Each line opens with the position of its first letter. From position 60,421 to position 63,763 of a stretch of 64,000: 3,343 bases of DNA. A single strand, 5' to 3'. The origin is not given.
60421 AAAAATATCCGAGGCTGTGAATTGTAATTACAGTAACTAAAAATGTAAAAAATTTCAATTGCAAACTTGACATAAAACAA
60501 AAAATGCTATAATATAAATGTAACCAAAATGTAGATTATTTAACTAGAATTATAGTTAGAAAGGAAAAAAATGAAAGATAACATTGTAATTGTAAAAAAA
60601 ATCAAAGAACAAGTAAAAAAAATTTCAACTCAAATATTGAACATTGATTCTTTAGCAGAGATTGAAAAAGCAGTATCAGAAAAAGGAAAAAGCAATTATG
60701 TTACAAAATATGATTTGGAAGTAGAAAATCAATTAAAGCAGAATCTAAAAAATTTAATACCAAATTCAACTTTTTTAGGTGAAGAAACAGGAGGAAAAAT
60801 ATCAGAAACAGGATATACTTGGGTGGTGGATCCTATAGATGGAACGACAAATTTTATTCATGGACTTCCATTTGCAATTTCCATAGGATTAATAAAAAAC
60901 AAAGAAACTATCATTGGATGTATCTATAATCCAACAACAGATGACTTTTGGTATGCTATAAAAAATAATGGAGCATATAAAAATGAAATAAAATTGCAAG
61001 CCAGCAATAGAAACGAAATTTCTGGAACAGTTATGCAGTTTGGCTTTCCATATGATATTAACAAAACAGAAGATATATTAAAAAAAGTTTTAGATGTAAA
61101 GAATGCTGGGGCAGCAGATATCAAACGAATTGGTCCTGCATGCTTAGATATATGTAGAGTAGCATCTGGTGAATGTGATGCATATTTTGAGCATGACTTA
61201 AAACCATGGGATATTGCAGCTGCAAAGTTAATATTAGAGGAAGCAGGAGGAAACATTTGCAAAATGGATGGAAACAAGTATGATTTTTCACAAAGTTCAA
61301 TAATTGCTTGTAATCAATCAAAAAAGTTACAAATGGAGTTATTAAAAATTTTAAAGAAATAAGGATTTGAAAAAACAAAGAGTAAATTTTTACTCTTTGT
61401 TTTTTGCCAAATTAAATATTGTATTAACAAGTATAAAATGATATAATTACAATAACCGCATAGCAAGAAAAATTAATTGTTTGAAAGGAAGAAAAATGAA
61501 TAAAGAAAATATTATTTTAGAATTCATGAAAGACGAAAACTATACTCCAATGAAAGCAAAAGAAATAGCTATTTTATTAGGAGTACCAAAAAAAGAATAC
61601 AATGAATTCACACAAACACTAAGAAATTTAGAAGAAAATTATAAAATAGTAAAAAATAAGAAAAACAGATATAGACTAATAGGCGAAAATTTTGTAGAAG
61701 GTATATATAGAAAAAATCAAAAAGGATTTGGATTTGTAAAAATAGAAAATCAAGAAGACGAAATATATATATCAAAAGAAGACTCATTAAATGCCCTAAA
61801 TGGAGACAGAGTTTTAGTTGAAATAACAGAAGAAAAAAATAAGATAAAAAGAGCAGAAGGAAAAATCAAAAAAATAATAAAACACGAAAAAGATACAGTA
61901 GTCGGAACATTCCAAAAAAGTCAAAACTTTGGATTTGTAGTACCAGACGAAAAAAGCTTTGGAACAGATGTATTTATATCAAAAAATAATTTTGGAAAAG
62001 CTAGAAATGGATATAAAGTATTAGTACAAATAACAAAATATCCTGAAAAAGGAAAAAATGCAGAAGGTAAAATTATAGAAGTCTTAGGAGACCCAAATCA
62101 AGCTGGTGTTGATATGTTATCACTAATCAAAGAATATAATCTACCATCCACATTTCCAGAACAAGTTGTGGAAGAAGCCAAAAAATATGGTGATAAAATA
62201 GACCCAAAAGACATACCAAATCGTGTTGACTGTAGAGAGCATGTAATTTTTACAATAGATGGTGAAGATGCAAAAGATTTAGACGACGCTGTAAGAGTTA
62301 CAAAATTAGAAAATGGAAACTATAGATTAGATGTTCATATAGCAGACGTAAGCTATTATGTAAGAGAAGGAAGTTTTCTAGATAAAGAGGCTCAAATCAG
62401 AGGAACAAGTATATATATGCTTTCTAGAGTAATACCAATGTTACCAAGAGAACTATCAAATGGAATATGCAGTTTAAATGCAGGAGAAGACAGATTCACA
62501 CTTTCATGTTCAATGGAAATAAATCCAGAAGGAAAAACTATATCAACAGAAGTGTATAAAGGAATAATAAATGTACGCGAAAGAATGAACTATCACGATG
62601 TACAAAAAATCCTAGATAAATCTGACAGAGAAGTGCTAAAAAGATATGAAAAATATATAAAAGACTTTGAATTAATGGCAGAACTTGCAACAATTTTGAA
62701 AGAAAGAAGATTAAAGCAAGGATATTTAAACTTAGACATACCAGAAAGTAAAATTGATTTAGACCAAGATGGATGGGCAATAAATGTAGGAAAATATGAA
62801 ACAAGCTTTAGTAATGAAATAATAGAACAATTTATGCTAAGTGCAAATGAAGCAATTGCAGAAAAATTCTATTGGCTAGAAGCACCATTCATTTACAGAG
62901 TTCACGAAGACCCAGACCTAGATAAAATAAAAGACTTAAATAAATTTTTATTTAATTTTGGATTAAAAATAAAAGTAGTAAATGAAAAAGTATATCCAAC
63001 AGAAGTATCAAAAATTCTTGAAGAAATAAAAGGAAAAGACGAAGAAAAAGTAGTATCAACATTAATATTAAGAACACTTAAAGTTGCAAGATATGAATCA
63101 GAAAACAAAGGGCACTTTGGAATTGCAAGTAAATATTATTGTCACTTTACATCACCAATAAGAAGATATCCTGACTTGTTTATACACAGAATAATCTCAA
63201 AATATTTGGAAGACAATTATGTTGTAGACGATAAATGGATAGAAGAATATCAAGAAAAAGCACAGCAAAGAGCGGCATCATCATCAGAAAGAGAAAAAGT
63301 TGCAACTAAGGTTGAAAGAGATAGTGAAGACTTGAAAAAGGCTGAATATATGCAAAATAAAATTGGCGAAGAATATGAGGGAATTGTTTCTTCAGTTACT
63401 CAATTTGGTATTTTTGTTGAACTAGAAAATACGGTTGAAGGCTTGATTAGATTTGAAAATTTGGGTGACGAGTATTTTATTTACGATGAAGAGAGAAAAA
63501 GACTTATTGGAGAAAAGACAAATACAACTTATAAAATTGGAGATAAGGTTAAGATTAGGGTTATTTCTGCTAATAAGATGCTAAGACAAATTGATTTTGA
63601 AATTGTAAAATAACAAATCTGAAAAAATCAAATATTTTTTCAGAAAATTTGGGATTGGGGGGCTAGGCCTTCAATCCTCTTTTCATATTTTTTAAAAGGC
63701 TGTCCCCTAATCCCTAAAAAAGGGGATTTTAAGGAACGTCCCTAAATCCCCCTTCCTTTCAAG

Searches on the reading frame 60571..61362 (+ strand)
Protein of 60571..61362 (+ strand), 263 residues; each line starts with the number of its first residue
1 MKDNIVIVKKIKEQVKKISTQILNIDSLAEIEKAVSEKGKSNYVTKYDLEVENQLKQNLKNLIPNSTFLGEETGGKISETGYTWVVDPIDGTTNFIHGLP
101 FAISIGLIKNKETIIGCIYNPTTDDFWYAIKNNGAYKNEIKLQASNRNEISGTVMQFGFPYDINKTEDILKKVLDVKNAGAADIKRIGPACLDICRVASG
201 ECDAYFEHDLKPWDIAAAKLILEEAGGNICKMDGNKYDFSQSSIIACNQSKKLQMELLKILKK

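Call 48: search_protein_families(library=pfam, proteins=[window:60571-61362:+], max_evalue=0.001)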
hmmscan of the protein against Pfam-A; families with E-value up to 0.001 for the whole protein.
window:60571-61362:+ (263 aa): 1 family
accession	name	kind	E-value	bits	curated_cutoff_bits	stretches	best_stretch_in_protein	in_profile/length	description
PF00459.30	Inositol_P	-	8.9e-63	212.7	27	1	25-261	20-266/271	Inositol monophosphatase family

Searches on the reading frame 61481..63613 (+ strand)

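Call 48: search_protein_families(library=pfam, proteins=[window:61481-63613:+], max_evalue=0.001)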
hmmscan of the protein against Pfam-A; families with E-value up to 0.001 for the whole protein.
window:61481-63613:+ (710 aa): 6 families
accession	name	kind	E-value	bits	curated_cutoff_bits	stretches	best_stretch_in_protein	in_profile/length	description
PF00773.25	RNB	-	1.5e-110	369.9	29.3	1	248-577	1-325/326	RNB domain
PF17876.7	CSD2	-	7.8e-36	122.4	26.2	2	152-226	1-74/74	Cold shock domain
PF08206.17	OB_RNB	-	3.1e-29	100.9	24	2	74-132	1-58/58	Ribonuclease B OB domain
PF00575.29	S1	-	2.6e-12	47.4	22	1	627-708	3-73/74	S1 RNA binding domain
PF22896.3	OB_RNR_1st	-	5.1e-07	30.2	28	1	31-122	6-96/99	Ribonuclease R, OB first domain, N-terminal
PF25049.1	OB_HELZ2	-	2.3e-06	27.8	29.3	0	93-137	43-89/90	3'-5' exoribonuclease HELZ2, OB-fold domain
